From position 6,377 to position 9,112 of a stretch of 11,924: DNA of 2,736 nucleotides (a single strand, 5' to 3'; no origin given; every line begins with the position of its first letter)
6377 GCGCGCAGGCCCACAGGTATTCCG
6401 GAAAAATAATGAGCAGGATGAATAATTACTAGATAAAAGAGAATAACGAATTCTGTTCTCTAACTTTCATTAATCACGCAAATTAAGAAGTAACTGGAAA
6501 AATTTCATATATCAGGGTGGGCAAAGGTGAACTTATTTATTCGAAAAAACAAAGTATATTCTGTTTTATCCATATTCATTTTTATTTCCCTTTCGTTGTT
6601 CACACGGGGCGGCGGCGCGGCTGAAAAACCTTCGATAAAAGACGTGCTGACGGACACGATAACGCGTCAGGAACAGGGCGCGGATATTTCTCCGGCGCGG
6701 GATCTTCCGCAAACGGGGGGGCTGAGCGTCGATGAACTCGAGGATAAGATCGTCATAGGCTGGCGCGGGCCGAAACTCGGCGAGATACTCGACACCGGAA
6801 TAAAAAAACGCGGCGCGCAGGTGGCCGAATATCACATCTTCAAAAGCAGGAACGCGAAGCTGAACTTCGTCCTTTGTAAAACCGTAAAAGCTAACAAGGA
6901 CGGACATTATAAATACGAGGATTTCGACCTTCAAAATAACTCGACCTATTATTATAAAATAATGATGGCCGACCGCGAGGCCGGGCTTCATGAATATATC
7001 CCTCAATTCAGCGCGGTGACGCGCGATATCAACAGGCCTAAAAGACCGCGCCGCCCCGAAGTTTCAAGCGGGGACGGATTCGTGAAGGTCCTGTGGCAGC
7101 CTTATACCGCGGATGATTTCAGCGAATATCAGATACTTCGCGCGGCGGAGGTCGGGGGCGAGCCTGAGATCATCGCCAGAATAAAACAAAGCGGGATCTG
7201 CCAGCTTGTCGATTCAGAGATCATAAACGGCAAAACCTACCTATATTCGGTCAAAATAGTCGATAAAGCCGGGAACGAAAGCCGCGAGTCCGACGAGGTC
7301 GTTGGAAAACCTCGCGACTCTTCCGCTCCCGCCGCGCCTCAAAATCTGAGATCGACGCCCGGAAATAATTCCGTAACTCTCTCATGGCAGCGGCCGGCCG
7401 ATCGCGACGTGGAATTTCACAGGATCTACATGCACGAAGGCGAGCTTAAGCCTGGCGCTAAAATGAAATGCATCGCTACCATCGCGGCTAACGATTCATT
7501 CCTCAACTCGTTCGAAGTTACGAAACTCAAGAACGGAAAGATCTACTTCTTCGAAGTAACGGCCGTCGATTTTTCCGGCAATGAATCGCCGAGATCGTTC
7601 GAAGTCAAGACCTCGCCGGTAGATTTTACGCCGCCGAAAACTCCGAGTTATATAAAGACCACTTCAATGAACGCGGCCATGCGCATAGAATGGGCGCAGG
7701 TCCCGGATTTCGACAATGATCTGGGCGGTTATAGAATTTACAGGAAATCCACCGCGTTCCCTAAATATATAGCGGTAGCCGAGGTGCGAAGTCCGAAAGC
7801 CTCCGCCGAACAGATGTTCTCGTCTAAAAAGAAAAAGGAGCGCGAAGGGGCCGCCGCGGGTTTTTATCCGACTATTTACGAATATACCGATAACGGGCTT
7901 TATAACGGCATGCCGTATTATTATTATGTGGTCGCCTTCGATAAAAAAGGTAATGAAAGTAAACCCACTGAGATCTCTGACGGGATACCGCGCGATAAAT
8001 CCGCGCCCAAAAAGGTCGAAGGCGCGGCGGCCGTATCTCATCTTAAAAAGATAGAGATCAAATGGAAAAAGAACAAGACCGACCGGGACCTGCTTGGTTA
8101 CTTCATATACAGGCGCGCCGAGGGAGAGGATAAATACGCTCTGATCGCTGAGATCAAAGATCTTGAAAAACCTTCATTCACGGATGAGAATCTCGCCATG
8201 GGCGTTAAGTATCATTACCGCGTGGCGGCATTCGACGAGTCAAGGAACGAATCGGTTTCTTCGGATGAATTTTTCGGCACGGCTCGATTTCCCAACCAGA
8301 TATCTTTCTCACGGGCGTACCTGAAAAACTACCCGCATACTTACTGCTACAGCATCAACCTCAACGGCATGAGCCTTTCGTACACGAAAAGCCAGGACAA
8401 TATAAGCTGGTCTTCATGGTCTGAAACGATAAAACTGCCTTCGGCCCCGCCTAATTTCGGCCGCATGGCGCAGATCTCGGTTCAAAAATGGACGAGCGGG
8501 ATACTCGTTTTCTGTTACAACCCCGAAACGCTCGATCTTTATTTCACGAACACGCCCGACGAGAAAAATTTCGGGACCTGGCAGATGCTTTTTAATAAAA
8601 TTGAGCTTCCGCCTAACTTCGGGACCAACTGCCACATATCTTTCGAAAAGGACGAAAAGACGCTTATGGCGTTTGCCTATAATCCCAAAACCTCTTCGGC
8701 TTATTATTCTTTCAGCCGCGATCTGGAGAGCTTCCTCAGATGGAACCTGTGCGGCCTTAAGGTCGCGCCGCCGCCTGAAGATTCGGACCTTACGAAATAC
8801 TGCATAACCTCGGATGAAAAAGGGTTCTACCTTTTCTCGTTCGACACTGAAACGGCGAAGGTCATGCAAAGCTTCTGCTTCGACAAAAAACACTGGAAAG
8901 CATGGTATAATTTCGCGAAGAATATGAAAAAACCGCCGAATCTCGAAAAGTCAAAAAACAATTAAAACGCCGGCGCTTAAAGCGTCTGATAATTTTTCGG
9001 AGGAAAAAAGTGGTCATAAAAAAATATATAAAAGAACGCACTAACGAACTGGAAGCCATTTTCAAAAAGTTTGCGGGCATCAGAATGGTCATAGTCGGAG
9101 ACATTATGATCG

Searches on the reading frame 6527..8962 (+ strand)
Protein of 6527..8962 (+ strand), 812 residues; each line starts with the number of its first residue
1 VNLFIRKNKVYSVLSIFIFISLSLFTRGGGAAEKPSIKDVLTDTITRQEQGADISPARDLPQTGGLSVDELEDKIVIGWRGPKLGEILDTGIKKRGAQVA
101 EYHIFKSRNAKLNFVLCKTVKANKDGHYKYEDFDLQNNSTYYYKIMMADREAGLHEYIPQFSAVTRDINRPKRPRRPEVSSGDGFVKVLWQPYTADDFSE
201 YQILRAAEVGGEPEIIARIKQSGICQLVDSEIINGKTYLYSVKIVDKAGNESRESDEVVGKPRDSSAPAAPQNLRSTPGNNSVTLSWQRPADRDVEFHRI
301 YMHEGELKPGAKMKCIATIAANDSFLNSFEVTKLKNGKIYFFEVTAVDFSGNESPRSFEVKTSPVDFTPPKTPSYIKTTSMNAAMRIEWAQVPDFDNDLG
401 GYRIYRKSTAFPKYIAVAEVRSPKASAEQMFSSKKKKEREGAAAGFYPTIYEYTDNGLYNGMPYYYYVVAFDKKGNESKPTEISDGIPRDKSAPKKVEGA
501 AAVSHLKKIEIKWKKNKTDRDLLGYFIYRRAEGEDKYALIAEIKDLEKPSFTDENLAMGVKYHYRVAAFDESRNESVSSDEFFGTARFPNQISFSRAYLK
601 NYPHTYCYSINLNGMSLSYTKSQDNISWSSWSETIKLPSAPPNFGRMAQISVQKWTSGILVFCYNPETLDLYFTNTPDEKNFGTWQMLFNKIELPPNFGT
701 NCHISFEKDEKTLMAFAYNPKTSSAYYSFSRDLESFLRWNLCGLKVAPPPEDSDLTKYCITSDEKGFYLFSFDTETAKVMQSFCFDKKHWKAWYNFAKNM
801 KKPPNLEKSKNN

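Call 3: search_protein_families(library=pfam, proteins=[window:6527-8962:+], max_evalue=0.1)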
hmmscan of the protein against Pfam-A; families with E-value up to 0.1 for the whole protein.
window:6527-8962:+ (812 aa): 9 families
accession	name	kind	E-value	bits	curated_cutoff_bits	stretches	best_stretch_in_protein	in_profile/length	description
PF00041.27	fn3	-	3.2e-21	75.7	25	3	270-360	2-81/84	Fibronectin type III domain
PF25788.1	Ig_Rha78A_N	-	2.7e-08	34.4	27.4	0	66-151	4-87/105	Rha78A-like, N-terminal immunoglobulin domain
PF16389.11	DUF4998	-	3.5e-07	30.4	29.1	1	272-355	24-101/199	Domain of unknown function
PF16656.11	Pur_ac_phosph_N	-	2.6e-06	28.3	30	1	271-349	1-83/93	Purple acid Phosphatase, N-terminal domain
PF19077.6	Big_13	-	0.003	18.5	27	0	215-255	54-94/102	Bacterial Ig-like domain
PF16323.11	DUF4959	-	0.0067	17.2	32.9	0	263-354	14-97/106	Domain of unknown function (DUF4959)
PF16655.11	PhoD_N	-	0.036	15.1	30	0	119-149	50-80/90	PhoD-like phosphatase, N-terminal domain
PF06486.16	DUF1093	-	0.042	14.9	26.3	0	532-572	4-42/81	Protein of unknown function (DUF1093)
PF10877.13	DUF2671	-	0.072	13.4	23.2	0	312-367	29-85/89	Protein of unknown function (DUF2671)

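Call 4: search_protein_families(library=ncbifam, proteins=[window:6527-8962:+], max_evalue=0.1)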
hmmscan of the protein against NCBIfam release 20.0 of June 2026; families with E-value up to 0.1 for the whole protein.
window:6527-8962:+ (812 aa): 4 families
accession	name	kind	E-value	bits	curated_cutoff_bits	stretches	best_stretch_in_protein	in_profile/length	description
NF045522.1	MXAN_2561_fam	equivalog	7.6e-25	88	150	4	165-265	163-261/304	MXAN_2561 family MXYO-CTERM-anchored protein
NF041611.1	exoglucan_CbhB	equivalog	9.8e-19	66.9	1950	3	341-583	676-883/997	exoglucanase CbhB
NF040520.1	Ig_like_BLP2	equivalog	0.0033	15.6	750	0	229-356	220-328/730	Ig-like repeat protein Blp2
TIGR03000.1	plancto_dom_1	domain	0.0098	15.8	43.1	0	328-360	30-63/75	TIGR03000 domain-containing protein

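Call 17: find_homologous_proteins(query=window:6527-8962:+, max_evalue=0.001)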
Query window:6527-8962:+ (812 aa): 104 proteins with E <= 0.001 among 8000 candidates.
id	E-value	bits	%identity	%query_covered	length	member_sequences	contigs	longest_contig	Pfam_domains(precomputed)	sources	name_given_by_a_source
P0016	0.0e+0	1683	88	100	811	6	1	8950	PF25788.3,PF25833.1,PF16389.12,PF00041.28,PF16656.12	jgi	-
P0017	0.0e+0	1180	62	99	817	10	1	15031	PF25788.3,PF25833.1,PF16794.12,PF00041.28,PF16656.12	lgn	-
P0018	0.0e+0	1078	58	95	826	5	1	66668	PF25833.1,PF00041.28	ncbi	-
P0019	0.0e+0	1065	57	98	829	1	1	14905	PF00041.28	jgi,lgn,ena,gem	-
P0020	0.0e+0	1060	57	98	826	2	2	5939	PF25788.3,PF25833.1,PF16389.12,PF00041.28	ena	-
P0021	0.0e+0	1057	58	96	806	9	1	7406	PF25833.1,PF16389.12,PF00041.28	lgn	-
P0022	0.0e+0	1043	55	98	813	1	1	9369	PF25788.3,PF25833.1,PF00041.28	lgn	-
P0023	0.0e+0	1043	57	99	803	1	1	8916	PF25788.3,PF25833.1,PF00041.28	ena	-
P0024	0.0e+0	1013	55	97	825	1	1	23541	PF25833.1,PF16389.12,PF00041.28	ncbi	-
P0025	1.6e-293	994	55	98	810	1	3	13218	PF25788.3,PF00041.28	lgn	-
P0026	3.1e-285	966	60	83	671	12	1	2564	PF25833.1,PF16389.12,PF00041.28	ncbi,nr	ncbi:MAG TPA: hypothetical protein PKL57_14940, partial [Candidatus Wallbacteria bacterium]|nr:hypot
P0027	7.6e-73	264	29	55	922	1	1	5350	PF25788.3,PF18370.8,PF25833.1,PF21910.3,PF16389.12,PF00041.28,PF19077.7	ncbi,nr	ncbi:MAG: hypothetical protein L0K86_04115, partial [Actinomycetia bacterium]|nr:hypothetical protei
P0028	1.6e-58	217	26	66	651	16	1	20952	PF18370.8,PF25833.1,PF00041.28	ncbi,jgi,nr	ncbi:MAG: hypothetical protein DRP94_01650 [Candidatus Latescibacterota bacterium]|nr:MAG: hypotheti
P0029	1.1e-44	171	26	66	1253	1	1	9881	PF25059.2,PF24517.3,PF13385.14,PF00149.34,PF25833.1,PF21910.3,PF00041.28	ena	-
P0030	2.5e-41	160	28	56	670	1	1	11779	PF18370.8,PF25833.1,PF21910.3,PF00041.28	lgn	-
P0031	7.7e-39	151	25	61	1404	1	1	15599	PF07646.22,PF13418.13,PF24681.2,PF25523.2,PF13415.13,PF25832.1,PF24981.2,PF24489.2,PF01344.32,PF12802.14,PF24266.2,PF24996.1,PF12840.14,PF13412.13,PF13854.13,PF25833.1,PF00041.28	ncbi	-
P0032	1.7e-32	131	24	59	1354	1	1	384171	PF25788.3,PF18370.8,PF25833.1,PF25814.2,PF00041.28,PF16656.12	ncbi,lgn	-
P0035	1.0e-29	121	23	65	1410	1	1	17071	PF01183.27,PF16893.12,PF25833.1,PF25814.2,PF21910.3,PF02368.25,PF00041.28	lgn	-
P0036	2.3e-29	120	24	45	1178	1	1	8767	PF16383.11,PF25832.1,PF25833.1,PF21910.3,PF00041.28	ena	-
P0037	2.3e-29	120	24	45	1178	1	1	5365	PF16383.11,PF25832.1,PF25833.1,PF21910.3,PF00041.28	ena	-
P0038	2.4e-29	120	27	49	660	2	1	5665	PF25832.1,PF18370.8,PF25833.1,PF00041.28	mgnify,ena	mgnify:CR=1 FL=1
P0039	5.5e-29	119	24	45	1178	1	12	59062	PF16383.11,PF25832.1,PF25833.1,PF21910.3,PF00041.28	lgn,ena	-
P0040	5.5e-29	119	24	45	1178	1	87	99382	PF16383.11,PF25832.1,PF25833.1,PF21910.3,PF00041.28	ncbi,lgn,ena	-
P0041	1.4e-27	114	26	54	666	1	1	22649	PF25833.1,PF00041.28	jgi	jgi:fibronectin type 3 domain-containing protein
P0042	2.5e-27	113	23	49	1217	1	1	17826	PF28033.1,PF25059.2,PF23376.2,PF25832.1,PF25788.3,PF12245.15,PF16656.12,PF17936.8,PF19743.6,PF00041.28,PF19077.7,PF10179.16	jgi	jgi:chitodextrinase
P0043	3.6e-27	113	22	39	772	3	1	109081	PF25059.2,PF25523.2,PF25832.1,PF25788.3,PF16893.12,PF18370.8,PF25833.1,PF25814.2,PF00041.28,PF16656.12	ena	-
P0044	2.1e-25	107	21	54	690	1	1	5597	PF25833.1,PF00041.28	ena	-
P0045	3.5e-25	106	23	54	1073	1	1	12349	PF25832.1,PF00200.29,PF25833.1,PF21910.3,PF00041.28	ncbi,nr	ncbi:MAG: hypothetical protein JXP73_05395 [Deltaproteobacteria bacterium]|nr:hypothetical protein [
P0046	1.0e-24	105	25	46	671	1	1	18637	PF00041.28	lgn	-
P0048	3.8e-23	100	25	47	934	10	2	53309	PF25833.1,PF21910.3,PF00041.28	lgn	-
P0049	4.1e-23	99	23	56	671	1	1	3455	PF00041.28,PF17936.8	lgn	-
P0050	9.0e-23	98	24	49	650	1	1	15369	PF18370.8,PF25833.1,PF00041.28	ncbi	ncbi:MAG: hypothetical protein AAF843_11385 [Bacteroidota bacterium]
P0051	1.5e-22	98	24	55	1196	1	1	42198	PF07495.20,PF25059.2,PF25523.2,PF23376.2,PF17957.8,PF25788.3,PF25814.2,PF12245.15,PF16656.12,PF16893.12,PF18370.8,PF00041.28,PF19077.7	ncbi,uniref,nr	ncbi:fibronectin type III domain-containing protein [Pseudomonas fluorescens]|uniref:Fibronectin typ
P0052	4.1e-22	96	26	53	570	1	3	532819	PF07691.18,PF18370.8,PF25833.1,PF00041.28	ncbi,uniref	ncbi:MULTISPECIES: fibronectin type III domain-containing protein [unclassified Streptomyces]|uniref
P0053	6.0e-22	96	25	42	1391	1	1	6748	PF22352.3,PF00801.27,PF25523.2,PF06486.17,PF16893.12,PF18370.8,PF09826.16,PF08309.18,PF00041.28,PF18911.7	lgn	-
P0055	1.1e-19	88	24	58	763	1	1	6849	PF25059.2,PF24489.2,PF25833.1,PF00041.28,PF16656.12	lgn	-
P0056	2.0e-19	87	27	33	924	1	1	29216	PF00404.25,PF18370.8,PF00041.28,PF19077.7,PF10179.16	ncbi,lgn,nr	ncbi:MAG: fibronectin type III domain-containing protein [bacterium]|nr:fibronectin type III domain-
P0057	2.4e-18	84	27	33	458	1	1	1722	PF00041.28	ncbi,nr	ncbi:MAG: hypothetical protein KAJ51_05075, partial [Thermoplasmata archaeon]|nr:hypothetical protei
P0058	3.7e-18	83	24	64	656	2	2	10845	PF18370.8,PF25833.1,PF00041.28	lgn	-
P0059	1.2e-17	81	23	58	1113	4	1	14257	PF16655.13,PF25832.1,PF00200.29,PF25833.1,PF21910.3,PF00041.28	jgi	jgi:fibronectin type 3 domain-containing protein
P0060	2.1e-17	81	22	58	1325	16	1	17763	PF25832.1,PF25788.3,PF01832.26,PF25833.1,PF01520.24,PF21910.3,PF00041.28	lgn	-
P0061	2.6e-17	80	24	56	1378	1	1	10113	PF25832.1,PF01832.26,PF25833.1,PF01520.24,PF21910.3,PF00041.28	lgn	-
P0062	5.9e-17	79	23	58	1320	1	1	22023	PF25788.3,PF24489.2,PF25833.1,PF21910.3,PF00041.28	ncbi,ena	-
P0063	5.9e-17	79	22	60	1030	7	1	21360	PF25832.1,PF25833.1,PF21910.3,PF00041.28,PF00082.28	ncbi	-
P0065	7.5e-15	72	22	58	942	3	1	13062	PF25832.1,PF25833.1,PF21910.3,PF00041.28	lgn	-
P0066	8.5e-15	72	23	36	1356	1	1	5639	PF25059.2,PF25523.2,PF23376.2,PF17957.8,PF25788.3,PF09294.17,PF16656.12,PF16893.12,PF18370.8,PF13472.13,PF00041.28,PF19077.7,PF10179.16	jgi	jgi:chitodextrinase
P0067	2.0e-14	71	23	50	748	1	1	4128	PF25788.3,PF00041.28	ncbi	-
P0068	4.4e-14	70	26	35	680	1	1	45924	PF25832.1,PF21910.3,PF00041.28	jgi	-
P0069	6.7e-14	69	27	38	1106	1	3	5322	PF15418.13,PF21200.3,PF13750.13,PF12245.15,PF00754.32,PF22633.4,PF25833.1,PF08239.18,PF09136.17,PF00041.28,PF07833.17,PF19077.7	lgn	-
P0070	6.9e-14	69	24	37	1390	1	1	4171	PF25832.1,PF17957.8,PF25833.1,PF09136.17,PF00041.28,PF19077.7,PF17936.8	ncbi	ncbi:MAG: fibronectin type III domain-containing protein, partial [Desulfohalobiaceae bacterium]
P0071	9.9e-14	68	25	52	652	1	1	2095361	PF07691.18,PF25833.1,PF21910.3,PF00041.28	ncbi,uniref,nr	ncbi:fibronectin type III domain-containing protein [Streptomyces turgidiscabies]|uniref:Fibronectin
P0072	1.1e-13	68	23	56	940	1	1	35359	PF25832.1,PF25788.3,PF16893.12,PF21910.3,PF00395.26,PF09136.17,PF00041.28,PF19077.7,PF17936.8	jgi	jgi:fibronectin type 3 domain-containing protein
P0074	1.6e-13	68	25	38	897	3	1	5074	PF17957.8,PF25788.3,PF18370.8,PF00041.28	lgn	-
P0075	2.9e-13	67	25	31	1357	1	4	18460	PF25832.1,PF01832.26,PF25833.1,PF01520.24,PF21910.3,PF00041.28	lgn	-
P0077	2.0e-12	64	25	25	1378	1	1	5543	PF00150.25,PF16655.13,PF25059.2,PF06452.17,PF24489.2,PF25833.1,PF21910.3,PF00041.28,PF16656.12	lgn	-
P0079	1.4e-11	61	25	48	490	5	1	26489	PF25059.2,PF11230.14,PF13750.13,PF25788.3,PF18370.8,PF25833.1,PF00041.28,PF19077.7,PF16656.12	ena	-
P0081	4.4e-11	60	26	36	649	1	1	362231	PF07691.18,PF00041.28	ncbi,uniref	ncbi:PA14 domain-containing protein [Streptomyces sp. NPDC015220]|uniref:PA14 domain-containing prot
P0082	5.8e-11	59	24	37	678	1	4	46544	PF25833.1,PF00041.28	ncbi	-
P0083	1.8e-10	58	26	34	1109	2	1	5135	PF03423.19,PF18370.8,PF25833.1,PF21910.3,PF00041.28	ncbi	-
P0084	2.1e-10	57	32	18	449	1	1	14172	PF02839.20,PF22352.3,PF25059.2,PF25523.2,PF03067.22,PF16893.12,PF00041.28,PF10179.16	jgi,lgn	-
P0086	2.9e-10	57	22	39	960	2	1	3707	PF24517.3,PF00149.34,PF25788.3,PF25833.1,PF00041.28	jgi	jgi:fibronectin type 3 domain-containing protein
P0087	4.1e-10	57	32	22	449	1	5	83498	PF02839.20,PF22352.3,PF25059.2,PF25523.2,PF03067.22,PF16323.12,PF16893.12,PF25814.2,PF00041.28,PF10179.16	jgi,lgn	-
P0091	1.2e-9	55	32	22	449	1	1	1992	PF02839.20,PF25059.2,PF25523.2,PF03067.22,PF16893.12,PF00041.28,PF10179.16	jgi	-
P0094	1.1e-8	52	32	18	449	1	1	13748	PF02839.20,PF22352.3,PF25059.2,PF25523.2,PF03067.22,PF16893.12,PF00041.28,PF10179.16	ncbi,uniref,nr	ncbi:lytic polysaccharide monooxygenase [Paenibacillus sp. 3LSP]|uniref:lytic polysaccharide monooxy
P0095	1.3e-8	51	26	39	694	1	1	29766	PF21910.3,PF00041.28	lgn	-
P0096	4.4e-8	50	23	37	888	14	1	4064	PF25833.1,PF21910.3,PF00041.28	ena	-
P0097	2.5e-7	47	33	22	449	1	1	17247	PF02839.20,PF22352.3,PF25059.2,PF25523.2,PF03067.22,PF16893.12,PF25814.2,PF00041.28,PF20164.5,PF10179.16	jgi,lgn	-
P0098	4.4e-7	46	32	17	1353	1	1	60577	PF17957.8,PF14099.14,PF00149.34,PF25788.3,PF18370.8,PF25833.1,PF00041.28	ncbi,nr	ncbi:MAG TPA: metallophosphoesterase [Thermoleophilaceae bacterium]|nr:metallophosphoesterase [Therm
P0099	5.6e-7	46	32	22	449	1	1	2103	PF02839.20,PF22352.3,PF25059.2,PF25523.2,PF03067.22,PF16893.12,PF00041.28,PF10179.16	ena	-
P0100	5.6e-7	46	32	22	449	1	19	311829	PF02839.20,PF22352.3,PF25059.2,PF25523.2,PF03067.22,PF16893.12,PF00041.28,PF10179.16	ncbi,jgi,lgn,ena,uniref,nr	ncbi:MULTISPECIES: lytic polysaccharide monooxygenase [Paenibacillus]|jgi:chitin-binding protein|uni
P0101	5.6e-7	46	32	22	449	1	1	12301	PF02839.20,PF22352.3,PF25059.2,PF25523.2,PF03067.22,PF16893.12,PF00041.28,PF10179.16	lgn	-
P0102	8.8e-7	45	21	44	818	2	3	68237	PF12837.13,PF00037.33,PF12838.13,PF21910.3,PF00041.28,PF16656.12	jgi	jgi:fibronectin type 3 domain-containing protein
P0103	1.3e-6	45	32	11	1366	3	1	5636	PF26549.1,PF14583.13,PF26550.2,PF07676.19,PF00041.28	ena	-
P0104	3.7e-6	43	24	37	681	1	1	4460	PF00041.28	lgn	-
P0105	5.1e-6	43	25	37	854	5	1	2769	PF25832.1,PF25833.1,PF21910.3,PF00041.28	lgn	-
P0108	6.3e-5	39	24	34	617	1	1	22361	PF23376.2,PF13539.12,PF00041.28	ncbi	ncbi:MAG: fibronectin type III domain-containing protein [Lachnospiraceae bacterium]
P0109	7.2e-5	39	24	33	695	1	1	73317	PF25832.1,PF00041.28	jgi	jgi:fibronectin type 3 domain-containing protein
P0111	9.7e-5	39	26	31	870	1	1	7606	PF00041.28,PF00082.28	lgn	-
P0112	1.8e-4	38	32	14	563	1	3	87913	PF00041.28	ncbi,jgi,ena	-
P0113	2.3e-4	37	28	30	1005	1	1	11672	PF07632.17,PF21027.4,PF00041.28,PF16656.12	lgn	-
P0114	2.9e-4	37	23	38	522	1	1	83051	PF13385.14,PF25788.3,PF18370.8,PF00041.28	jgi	jgi:chitodextrinase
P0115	4.7e-4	36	26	36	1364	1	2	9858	PF09479.17,PF13306.13,PF25832.1,PF21910.3,PF00041.28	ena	-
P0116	4.8e-4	36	31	17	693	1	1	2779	PF00877.26,PF25832.1,PF25833.1,PF21910.3,PF00041.28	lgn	-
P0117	5.7e-4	36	26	39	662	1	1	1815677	PF18370.8,PF00041.28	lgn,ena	-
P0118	7.3e-4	36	24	39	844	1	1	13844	PF17957.8,PF18370.8,PF00041.28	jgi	jgi:chitodextrinase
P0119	8.1e-4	36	25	45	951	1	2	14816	PF07963.18,PF06439.19,PF13385.14,PF00041.28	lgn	-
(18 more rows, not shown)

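Call 48: find_encoding_contigs(protein=P0024, flank=8000, max_places=2)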
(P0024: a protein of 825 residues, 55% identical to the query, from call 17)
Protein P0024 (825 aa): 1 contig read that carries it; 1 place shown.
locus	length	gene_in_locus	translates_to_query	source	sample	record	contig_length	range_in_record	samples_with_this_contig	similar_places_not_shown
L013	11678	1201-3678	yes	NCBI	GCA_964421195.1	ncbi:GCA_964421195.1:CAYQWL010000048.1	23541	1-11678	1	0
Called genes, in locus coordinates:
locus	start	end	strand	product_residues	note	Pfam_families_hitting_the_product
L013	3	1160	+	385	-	?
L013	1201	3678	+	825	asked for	PF16389:DUF4998 (faint), PF25833:Fn3_SaeA_3rd (faint), PF00041:fn3 (weak)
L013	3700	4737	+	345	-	PF00294:PfkB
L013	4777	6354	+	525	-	PF03853:YjeF_N, PF01256:Carb_kinase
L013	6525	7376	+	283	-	PF13414:TPR_11, PF13432:TPR_16, PF07719:TPR_2, PF13181:TPR_8, PF13424:TPR_12, PF13414:TPR_11, PF14559:TPR_19, PF13414:TPR_11, +24 more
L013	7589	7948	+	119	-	PF10135:Rod-binding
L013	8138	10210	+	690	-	PF07497:Rho_RNA_bind, PF00006:ATP-synt_ab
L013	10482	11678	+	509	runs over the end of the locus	PF01476:LysM, PF01551:Peptidase_M23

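Call 49: find_encoding_contigs(protein=P0019, flank=8000, max_places=2)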
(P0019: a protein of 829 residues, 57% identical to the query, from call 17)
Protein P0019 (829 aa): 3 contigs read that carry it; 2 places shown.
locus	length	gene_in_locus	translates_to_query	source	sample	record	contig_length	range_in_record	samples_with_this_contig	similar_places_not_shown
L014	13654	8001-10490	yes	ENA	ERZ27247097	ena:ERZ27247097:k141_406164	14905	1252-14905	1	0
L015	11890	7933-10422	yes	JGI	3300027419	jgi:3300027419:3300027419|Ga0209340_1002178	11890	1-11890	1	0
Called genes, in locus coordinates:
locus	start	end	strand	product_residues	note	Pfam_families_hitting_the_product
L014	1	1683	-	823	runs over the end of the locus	PF12717:Cnd1 (faint), PF13646:HEAT_2 (weak), PF02985:HEAT (faint), PF03130:HEAT_PBS (faint), PF13513:HEAT_EZ (faint), PF13646:HEAT_2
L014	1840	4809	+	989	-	-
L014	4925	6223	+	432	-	PF03415:Peptidase_C11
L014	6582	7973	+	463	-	PF01464:SLT (weak)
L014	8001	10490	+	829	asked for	PF00041:fn3 (weak)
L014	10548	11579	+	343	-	PF00294:PfkB, PF08543:Phos_pyr_kin (faint)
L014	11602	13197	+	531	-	PF03853:YjeF_N, PF01256:Carb_kinase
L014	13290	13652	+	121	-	?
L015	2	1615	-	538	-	?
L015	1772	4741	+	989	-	-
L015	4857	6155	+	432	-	PF03415:Peptidase_C11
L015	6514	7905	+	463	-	PF01464:SLT (weak)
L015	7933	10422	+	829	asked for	PF00041:fn3 (weak)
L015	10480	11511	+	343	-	PF00294:PfkB, PF08543:Phos_pyr_kin (faint)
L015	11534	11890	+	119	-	?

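Call 67: search_protein_families(library=phrogs, proteins=[window:6527-8962:+], max_evalue=0.001)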
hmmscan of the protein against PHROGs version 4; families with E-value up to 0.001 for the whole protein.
window:6527-8962:+ (812 aa): 6 families
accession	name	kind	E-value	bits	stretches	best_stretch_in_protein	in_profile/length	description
phrog_31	-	tail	1.8e-17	63.5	2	267-364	967-1062/1565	central tail fiber J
phrog_1696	-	tail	8.1e-11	40.7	1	231-409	1007-1183/2079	major tail protein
phrog_33719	-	unknown function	2.6e-09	37.4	1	447-572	414-534/636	-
phrog_10304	-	head and packaging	1.6e-07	32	0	549-581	29-59/213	virion structural protein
phrog_11445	-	tail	7.6e-07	27.4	0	343-585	122-343/2001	minor tail protein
phrog_31834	-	tail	1e-05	24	0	288-365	747-817/1704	tail protein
